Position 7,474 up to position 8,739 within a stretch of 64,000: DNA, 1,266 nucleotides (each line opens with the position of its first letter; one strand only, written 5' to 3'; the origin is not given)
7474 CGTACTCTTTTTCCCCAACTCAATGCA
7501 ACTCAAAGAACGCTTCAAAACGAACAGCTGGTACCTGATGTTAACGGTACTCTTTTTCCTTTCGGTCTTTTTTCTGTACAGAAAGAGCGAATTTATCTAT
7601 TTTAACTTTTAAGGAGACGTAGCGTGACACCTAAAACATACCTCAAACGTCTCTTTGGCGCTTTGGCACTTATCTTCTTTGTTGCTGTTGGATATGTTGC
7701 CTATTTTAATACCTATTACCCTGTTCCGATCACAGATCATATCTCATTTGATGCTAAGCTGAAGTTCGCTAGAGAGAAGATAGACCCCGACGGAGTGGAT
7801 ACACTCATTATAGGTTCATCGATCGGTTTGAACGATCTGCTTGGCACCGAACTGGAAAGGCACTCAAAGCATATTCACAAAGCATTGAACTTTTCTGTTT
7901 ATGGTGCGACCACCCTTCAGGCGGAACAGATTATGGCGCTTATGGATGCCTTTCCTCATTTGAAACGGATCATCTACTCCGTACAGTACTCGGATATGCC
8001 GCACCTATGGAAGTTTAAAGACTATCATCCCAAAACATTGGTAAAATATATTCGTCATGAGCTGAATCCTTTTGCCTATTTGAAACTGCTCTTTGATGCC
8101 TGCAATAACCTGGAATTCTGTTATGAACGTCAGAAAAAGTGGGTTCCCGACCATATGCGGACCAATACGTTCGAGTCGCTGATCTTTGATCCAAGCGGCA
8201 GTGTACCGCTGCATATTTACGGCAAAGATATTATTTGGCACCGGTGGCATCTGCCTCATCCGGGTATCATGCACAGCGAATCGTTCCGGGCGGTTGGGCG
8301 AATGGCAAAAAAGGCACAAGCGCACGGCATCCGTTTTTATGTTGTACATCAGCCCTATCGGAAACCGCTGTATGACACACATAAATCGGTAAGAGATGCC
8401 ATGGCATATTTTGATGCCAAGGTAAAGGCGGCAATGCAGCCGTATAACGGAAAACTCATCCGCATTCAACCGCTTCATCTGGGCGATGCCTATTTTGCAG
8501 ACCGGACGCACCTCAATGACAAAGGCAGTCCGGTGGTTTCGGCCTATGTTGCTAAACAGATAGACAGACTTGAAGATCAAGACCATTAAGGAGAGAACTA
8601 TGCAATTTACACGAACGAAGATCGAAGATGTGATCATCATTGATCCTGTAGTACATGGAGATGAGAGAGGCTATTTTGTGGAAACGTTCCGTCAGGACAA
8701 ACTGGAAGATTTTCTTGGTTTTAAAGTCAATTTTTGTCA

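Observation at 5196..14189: Two MBOAT + membrane-anchored SGNH/DltD-like partner pairs share one catalytic core but have different C-terminal tails, next to a secreted SGNH esterase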

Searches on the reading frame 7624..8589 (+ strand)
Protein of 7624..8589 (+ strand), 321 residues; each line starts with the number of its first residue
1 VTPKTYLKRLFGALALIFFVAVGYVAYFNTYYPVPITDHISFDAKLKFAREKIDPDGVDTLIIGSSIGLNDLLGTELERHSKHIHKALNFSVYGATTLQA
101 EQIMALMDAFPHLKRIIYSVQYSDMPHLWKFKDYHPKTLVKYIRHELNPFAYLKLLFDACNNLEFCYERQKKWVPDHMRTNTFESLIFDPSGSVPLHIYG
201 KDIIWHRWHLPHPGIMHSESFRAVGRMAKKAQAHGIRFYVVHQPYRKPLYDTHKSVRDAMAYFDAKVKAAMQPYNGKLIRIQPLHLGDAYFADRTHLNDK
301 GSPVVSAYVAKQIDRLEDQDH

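Call 7: search_protein_families(library=pfam, proteins=[window:7624-8589:+], max_evalue=0.1)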
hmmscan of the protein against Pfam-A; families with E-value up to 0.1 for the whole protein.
window:7624-8589:+ (321 aa): 0 families

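Call 8: search_protein_families(library=ncbifam, proteins=[window:7624-8589:+], max_evalue=0.1)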
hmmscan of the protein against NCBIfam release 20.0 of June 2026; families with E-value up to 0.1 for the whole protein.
window:7624-8589:+ (321 aa): 0 families

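Call 10: find_homologous_proteins(query=window:7624-8589:+)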
Query window:7624-8589:+ (321 aa): 253 proteins with E <= 0.001 among 939 candidates; the best 120 are listed.
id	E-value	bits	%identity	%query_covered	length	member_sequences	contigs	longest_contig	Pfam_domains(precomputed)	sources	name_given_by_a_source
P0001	1.9e-220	748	100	100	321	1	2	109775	-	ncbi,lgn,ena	-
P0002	2.3e-183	627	84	100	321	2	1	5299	-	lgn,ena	-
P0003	7.6e-183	625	83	100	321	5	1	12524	-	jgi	-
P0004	2.9e-182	623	83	100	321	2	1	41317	-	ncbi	-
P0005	4.2e-182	622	81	100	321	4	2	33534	-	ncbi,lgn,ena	-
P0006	2.6e-178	610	80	100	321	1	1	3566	-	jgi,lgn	-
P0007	2.2e-173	594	83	95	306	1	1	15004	-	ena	-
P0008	3.7e-172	590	78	99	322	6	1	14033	-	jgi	-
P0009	8.1e-172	589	78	100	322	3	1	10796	-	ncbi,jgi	-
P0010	9.9e-171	585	77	100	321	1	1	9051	-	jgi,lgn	-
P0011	1.9e-168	578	78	98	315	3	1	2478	-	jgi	jgi:hypothetical protein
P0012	1.2e-167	575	78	98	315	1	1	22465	-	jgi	jgi:hypothetical protein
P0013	2.4e-167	574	76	99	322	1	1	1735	-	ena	-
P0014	1.1e-166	572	76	100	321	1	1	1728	-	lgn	-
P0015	2.3e-165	567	75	99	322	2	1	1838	-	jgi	-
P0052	3.9e-116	406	59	99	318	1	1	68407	-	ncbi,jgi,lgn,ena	-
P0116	5.1e-99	349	51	99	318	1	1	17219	-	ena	-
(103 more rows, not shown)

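Call 12: find_encoding_contigs(protein=P0001, flank=10000, max_places=6)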
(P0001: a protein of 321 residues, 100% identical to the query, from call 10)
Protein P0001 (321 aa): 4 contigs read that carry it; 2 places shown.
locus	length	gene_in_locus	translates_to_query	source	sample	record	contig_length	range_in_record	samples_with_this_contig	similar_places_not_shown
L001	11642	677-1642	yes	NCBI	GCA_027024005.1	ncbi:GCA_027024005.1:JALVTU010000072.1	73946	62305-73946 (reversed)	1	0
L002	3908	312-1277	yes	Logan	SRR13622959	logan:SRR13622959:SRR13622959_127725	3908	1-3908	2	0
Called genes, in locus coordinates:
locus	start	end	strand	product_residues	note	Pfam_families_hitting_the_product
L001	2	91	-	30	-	?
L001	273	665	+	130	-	-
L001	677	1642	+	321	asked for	-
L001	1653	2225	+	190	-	PF00908:dTDP_sugar_isom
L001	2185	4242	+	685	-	PF01118:Semialdhyde_dh (faint), PF01370:Epimerase, PF04321:RmlD_sub_bind, PF16363:GDP_Man_Dehyd, PF02719:Polysacc_synt_2 (weak), PF07993:NAD_binding_4, PF03447:NAD_binding_3, PF21135:DRL_cat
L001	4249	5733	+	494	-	PF03062:MBOAT, PF13813:MBOAT_2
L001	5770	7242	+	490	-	-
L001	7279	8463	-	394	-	PF01757:Acyl_transf_3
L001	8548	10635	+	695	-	-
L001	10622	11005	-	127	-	PF04138:GtrA_DPMS_TM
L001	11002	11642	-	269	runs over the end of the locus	PF04794:YdjC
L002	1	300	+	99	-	?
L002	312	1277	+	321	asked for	-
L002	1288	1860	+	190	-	PF00908:dTDP_sugar_isom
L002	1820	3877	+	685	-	PF01118:Semialdhyde_dh (faint), PF01370:Epimerase, PF04321:RmlD_sub_bind, PF16363:GDP_Man_Dehyd, PF02719:Polysacc_synt_2 (weak), PF07993:NAD_binding_4, PF03447:NAD_binding_3, PF21135:DRL_cat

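Call 13: find_encoding_contigs(protein=P0052, flank=10000, max_places=3)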
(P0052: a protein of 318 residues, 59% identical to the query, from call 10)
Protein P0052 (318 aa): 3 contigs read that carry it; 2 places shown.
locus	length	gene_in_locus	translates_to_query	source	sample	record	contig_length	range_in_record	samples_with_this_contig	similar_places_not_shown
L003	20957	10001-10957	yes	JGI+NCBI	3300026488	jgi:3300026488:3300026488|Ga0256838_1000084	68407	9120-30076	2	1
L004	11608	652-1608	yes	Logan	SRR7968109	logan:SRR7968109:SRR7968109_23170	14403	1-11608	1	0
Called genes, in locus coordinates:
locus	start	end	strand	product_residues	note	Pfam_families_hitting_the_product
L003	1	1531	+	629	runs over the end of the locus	PF13667:ThiC-associated, PF01964:ThiC_Rad_SAM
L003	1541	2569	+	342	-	PF01266:DAO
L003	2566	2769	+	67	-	PF02597:ThiS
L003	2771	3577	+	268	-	PF05690:ThiG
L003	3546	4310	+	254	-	PF09674:DUF2400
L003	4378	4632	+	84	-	PF02604:PhdYeFM_antitox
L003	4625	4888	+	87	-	PF06769:YoeB_toxin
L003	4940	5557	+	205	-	PF02581:TMP-TENI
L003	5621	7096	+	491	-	PF03062:MBOAT, PF13813:MBOAT_2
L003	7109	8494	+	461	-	-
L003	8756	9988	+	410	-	PF03062:MBOAT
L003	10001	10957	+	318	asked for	-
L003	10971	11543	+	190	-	PF00908:dTDP_sugar_isom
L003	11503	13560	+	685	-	PF01118:Semialdhyde_dh (faint), PF01370:Epimerase, PF02719:Polysacc_synt_2 (weak), PF04321:RmlD_sub_bind, PF16363:GDP_Man_Dehyd, PF07993:NAD_binding_4, PF21135:DRL_cat, PF08666:SAF (weak)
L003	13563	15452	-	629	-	PF01757:Acyl_transf_3, PF19040:SGNH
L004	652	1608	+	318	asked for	-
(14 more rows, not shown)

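Call 14: find_encoding_contigs(protein=P0116, flank=10000, max_places=3)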
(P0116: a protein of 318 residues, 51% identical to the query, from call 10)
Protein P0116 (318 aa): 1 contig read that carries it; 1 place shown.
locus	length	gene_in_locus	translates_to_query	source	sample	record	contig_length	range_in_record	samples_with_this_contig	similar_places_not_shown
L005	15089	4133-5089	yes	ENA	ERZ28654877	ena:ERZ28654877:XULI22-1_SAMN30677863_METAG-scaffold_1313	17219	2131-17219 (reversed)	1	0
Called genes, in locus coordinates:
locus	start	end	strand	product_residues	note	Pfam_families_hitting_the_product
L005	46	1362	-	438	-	PF02397:Bac_transf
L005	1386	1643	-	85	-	-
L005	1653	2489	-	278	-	PF00657:Lipase_GDSL (weak), PF13472:Lipase_GDSL_2 (weak)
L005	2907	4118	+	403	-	PF03062:MBOAT, PF13813:MBOAT_2 (weak)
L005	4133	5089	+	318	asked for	-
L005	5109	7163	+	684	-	PF01118:Semialdhyde_dh (faint), PF01370:Epimerase, PF02719:Polysacc_synt_2 (faint), PF04321:RmlD_sub_bind, PF16363:GDP_Man_Dehyd, PF07993:NAD_binding_4, PF03447:NAD_binding_3, PF21135:DRL_cat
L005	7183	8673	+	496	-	PF03062:MBOAT, PF13813:MBOAT_2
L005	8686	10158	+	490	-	-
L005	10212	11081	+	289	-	PF01040:UbiA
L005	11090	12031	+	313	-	PF01073:3Beta_HSD, PF01370:Epimerase, PF02719:Polysacc_synt_2 (faint), PF04321:RmlD_sub_bind (faint), PF07993:NAD_binding_4 (faint), PF16363:GDP_Man_Dehyd (faint), PF13460:NAD_binding_10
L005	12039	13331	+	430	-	PF01266:DAO, PF01593:Amino_oxidase, PF13450:NAD_binding_8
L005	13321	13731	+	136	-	PF04138:GtrA_DPMS_TM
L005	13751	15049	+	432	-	PF01565:FAD_binding_4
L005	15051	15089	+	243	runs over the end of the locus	PF00106:adh_short, PF08659:KR, PF13561:adh_short_C2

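Call 20: search_solved_structures(query=A2, max_evalue=10, show_alignments=2)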
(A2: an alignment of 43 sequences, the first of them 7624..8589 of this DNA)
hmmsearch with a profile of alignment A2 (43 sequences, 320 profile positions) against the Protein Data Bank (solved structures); distinct sequences matched with E-value up to 10: 2.
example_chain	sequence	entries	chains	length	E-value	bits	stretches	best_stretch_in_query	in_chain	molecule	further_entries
3t5x_A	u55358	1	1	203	0.31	13.5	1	18-80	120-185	PCI domain-containing protein 2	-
3kiz_A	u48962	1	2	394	1.4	11.3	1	21-89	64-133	Phosphoribosylformylglycinamidine cyclo-ligase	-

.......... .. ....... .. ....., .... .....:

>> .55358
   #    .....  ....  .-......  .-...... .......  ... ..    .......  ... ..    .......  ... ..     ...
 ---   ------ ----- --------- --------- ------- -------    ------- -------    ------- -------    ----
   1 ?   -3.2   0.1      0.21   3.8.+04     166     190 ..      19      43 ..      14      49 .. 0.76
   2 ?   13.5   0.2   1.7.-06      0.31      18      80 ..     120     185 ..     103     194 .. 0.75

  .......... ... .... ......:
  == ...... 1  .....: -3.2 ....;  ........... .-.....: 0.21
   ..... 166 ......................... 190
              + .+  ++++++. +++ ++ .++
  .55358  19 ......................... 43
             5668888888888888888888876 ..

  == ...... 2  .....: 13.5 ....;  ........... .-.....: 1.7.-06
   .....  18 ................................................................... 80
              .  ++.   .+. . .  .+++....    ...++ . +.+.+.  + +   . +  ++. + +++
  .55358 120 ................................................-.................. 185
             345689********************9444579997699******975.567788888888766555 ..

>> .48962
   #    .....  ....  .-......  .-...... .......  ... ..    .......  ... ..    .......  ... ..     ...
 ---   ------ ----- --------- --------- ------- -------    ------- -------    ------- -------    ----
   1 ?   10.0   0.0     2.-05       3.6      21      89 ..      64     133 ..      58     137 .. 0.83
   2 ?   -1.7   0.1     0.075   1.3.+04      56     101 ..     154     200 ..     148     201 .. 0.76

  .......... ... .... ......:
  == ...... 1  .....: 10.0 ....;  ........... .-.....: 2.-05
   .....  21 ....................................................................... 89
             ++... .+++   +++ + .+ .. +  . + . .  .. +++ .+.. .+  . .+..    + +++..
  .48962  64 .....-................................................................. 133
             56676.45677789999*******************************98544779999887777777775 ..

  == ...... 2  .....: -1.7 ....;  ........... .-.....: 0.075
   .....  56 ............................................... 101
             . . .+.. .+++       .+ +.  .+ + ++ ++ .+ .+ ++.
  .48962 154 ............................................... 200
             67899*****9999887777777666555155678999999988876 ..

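Call 24: search_protein_families(library=pfam, alignment_id=A2, max_evalue=1)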
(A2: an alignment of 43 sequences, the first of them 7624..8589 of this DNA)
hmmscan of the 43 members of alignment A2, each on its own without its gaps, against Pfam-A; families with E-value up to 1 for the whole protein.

A. member 1, window:7624-8589:+ (321 aa): 1 family
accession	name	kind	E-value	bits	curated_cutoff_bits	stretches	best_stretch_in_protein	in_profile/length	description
PF16822.11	ALGX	-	0.16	12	26.5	1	219-316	27-133/268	SGNH hydrolase-like domain, acetyltransferase AlgX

B. families by the number of members that match (of 43 scanned): 36 families (the first 25 are shown)
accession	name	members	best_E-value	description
PF16822.11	ALGX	11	0.017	SGNH hydrolase-like domain, acetyltransferase AlgX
PF04914.18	DltD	10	0.001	DltD protein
PF13472.12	Lipase_GDSL_2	7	0.018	GDSL-like Lipase/Acylhydrolase family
PF07611.17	DUF1574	6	0.00018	Protein of unknown function (DUF1574)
PF04311.20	DUF459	5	0.00083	Protein of unknown function (DUF459)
PF01030.30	Recep_L_domain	2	0.0026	Receptor L domain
PF06837.17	Fijivirus_P9-2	2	0.026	Fijivirus P9-2 protein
PF19040.6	SGNH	2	0.031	SGNH domain (fused to AT3 domains)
PF03652.20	RuvX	2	0.051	Holliday junction resolvase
PF06480.20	FtsH_ext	2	0.053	FtsH Extracellular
PF00657.28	Lipase_GDSL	2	0.072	GDSL-like Lipase/Acylhydrolase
PF17490.7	Tnp_22_dsRBD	1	0.016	L1 transposable element dsRBD-like domain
PF06466.16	PCAF_N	1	0.028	PCAF (P300/CBP-associated factor) N-terminal domain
PF18989.5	DUF5722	1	0.031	Family of unknown function (DUF5722)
PF13030.11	DUF3891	1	0.031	Protein of unknown function (DUF3891)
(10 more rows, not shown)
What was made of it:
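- On AlgX/AlgJ SGNH-like acetyltransferases (Pfam PF16822): 11 of 43 relatives give weak hits, best 0.017 (call 24).
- Closest known: AlgI/AlgJ/AlgF/AlgX alginate O-acetylation. Same: Some partner-1 relatives give weak PF16822 (ALGX) hits, 11 of 43 (call 24).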

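Call 26: find_encoding_contigs(protein=P0004, flank=10000, max_places=2)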
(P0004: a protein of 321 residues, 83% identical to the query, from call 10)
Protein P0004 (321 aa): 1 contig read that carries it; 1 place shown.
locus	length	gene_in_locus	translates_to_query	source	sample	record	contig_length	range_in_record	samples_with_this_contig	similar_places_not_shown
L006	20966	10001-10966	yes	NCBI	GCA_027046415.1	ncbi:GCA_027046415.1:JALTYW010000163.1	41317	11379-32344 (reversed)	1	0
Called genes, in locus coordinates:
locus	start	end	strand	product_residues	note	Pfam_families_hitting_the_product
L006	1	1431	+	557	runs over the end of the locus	PF00664:ABC_membrane, PF00005:ABC_tran, PF02463:SMC_N (weak)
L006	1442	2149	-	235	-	PF02397:Bac_transf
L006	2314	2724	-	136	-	-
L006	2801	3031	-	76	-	-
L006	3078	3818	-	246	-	PF00657:Lipase_GDSL (weak), PF13472:Lipase_GDSL_2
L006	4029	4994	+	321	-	PF00535:Glycos_transf_2, PF10111:Glyco_tranf_2_2 (weak), PF13641:Glyco_tranf_2_3 (weak)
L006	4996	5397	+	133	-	PF04138:GtrA_DPMS_TM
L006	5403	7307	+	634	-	PF14264:Glucos_trans_II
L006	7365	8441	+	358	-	PF04616:Glyco_hydro_43 (faint)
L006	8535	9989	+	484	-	PF03062:MBOAT, PF13813:MBOAT_2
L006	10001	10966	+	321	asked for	-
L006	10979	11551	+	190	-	PF00908:dTDP_sugar_isom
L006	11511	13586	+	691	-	PF01118:Semialdhyde_dh (faint), PF01370:Epimerase, PF04321:RmlD_sub_bind, PF16363:GDP_Man_Dehyd, PF02719:Polysacc_synt_2 (weak), PF07993:NAD_binding_4 (weak), PF03447:NAD_binding_3, PF21135:DRL_cat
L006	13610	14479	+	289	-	PF01040:UbiA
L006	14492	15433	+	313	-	PF01073:3Beta_HSD, PF01370:Epimerase, PF02719:Polysacc_synt_2 (weak), PF05368:NmrA (faint), PF07993:NAD_binding_4 (faint), PF16363:GDP_Man_Dehyd (weak), PF13460:NAD_binding_10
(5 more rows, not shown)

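Call 27: find_encoding_contigs(protein=P0005, flank=10000, max_places=2)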
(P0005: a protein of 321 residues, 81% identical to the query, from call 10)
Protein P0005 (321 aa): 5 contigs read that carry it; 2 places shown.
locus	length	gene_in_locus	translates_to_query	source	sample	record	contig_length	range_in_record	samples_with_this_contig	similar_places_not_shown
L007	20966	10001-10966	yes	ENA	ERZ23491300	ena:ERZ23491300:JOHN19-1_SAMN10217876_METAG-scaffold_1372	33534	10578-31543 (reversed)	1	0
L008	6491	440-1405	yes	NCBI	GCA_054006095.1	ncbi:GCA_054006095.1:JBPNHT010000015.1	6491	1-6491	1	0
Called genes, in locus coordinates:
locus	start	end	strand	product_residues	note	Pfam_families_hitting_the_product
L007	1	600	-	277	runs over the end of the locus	PF00657:Lipase_GDSL, PF13472:Lipase_GDSL_2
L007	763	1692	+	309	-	PF00535:Glycos_transf_2, PF13641:Glyco_tranf_2_3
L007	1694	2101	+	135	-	PF04138:GtrA_DPMS_TM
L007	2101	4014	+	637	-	PF14264:Glucos_trans_II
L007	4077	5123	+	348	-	-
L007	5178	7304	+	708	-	-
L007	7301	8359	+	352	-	PF00535:Glycos_transf_2, PF04138:GtrA_DPMS_TM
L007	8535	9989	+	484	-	PF03062:MBOAT, PF13813:MBOAT_2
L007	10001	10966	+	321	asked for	-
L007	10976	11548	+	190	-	PF00908:dTDP_sugar_isom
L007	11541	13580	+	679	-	PF01118:Semialdhyde_dh (faint), PF01370:Epimerase, PF02719:Polysacc_synt_2 (faint), PF04321:RmlD_sub_bind, PF16363:GDP_Man_Dehyd, PF07993:NAD_binding_4 (weak), PF03447:NAD_binding_3, PF21135:DRL_cat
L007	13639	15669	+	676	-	PF02585:PIG-L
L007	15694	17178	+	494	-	PF03062:MBOAT, PF13813:MBOAT_2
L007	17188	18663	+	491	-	-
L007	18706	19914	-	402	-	-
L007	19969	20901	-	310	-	PF00535:Glycos_transf_2, PF13641:Glyco_tranf_2_3, PF13632:Glyco_trans_2_3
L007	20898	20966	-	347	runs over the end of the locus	PF01757:Acyl_transf_3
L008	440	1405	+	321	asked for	-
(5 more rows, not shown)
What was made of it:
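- Checked: The same gene order occurs in independent relatives (calls 14, 27).
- The gene order is the same in L005 and L007 (calls 14, 27).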

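Call 28: find_encoding_contigs(protein=P0003, flank=10000, max_places=2)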
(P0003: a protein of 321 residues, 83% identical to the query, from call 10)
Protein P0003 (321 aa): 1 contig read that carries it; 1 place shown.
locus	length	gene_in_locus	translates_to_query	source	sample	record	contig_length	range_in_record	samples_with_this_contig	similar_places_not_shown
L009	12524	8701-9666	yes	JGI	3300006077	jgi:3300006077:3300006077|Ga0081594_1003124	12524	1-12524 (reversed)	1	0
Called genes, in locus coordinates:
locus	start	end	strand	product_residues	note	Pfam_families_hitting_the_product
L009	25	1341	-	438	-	PF02397:Bac_transf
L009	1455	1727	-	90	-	-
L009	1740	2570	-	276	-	PF00657:Lipase_GDSL, PF13472:Lipase_GDSL_2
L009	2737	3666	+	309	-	PF00535:Glycos_transf_2, PF13641:Glyco_tranf_2_3 (weak)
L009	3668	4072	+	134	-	PF04138:GtrA_DPMS_TM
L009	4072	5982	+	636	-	PF14264:Glucos_trans_II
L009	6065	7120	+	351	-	-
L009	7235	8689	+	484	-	PF03062:MBOAT, PF13813:MBOAT_2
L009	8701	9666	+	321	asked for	-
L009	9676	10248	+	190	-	PF00908:dTDP_sugar_isom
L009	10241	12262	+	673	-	PF01370:Epimerase, PF02719:Polysacc_synt_2 (weak), PF04321:RmlD_sub_bind, PF16363:GDP_Man_Dehyd, PF01118:Semialdhyde_dh (weak), PF03447:NAD_binding_3, PF21135:DRL_cat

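Call 31: predict_structure(alignment_id=A2)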
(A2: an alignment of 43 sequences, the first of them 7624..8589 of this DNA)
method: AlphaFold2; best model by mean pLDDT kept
length: 321 residues; sequences in the alignment: 43
mean_pLDDT: 94.9   pTM: 0.91
mean pLDDT of the five models: 94.9, 93.9, 93.5, 92.8, 91.8
residues with pLDDT >= 90: 296; 70-90: 23; 50-70: 2; < 50: 0
segments of 3 or more residues with pLDDT < 50: none
pLDDT, mean of each block of 10 residues (from residue 1): 95 95 93 93 97 98 83 97 98 94 97 98 92 93 97 92 92 94 94 95 93 94 98 98 96 97 98 97 96 95 98 94 56
secondary structure, 60 per line:
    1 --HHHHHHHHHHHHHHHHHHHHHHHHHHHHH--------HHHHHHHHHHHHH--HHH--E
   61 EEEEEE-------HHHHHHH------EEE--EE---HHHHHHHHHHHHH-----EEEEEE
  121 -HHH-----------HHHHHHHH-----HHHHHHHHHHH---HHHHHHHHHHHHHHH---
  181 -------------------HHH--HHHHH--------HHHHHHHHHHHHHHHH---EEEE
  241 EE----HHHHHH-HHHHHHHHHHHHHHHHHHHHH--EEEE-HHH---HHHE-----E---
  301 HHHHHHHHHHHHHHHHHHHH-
elements in order: H3-31 H40-52 E60-66 H74-80 E87-89 H97-109 E115-120 H136-143 H149-159 H163-177 H205-209 H218-233 E237-242 H247-252 H254-274 E277-280 H301-320
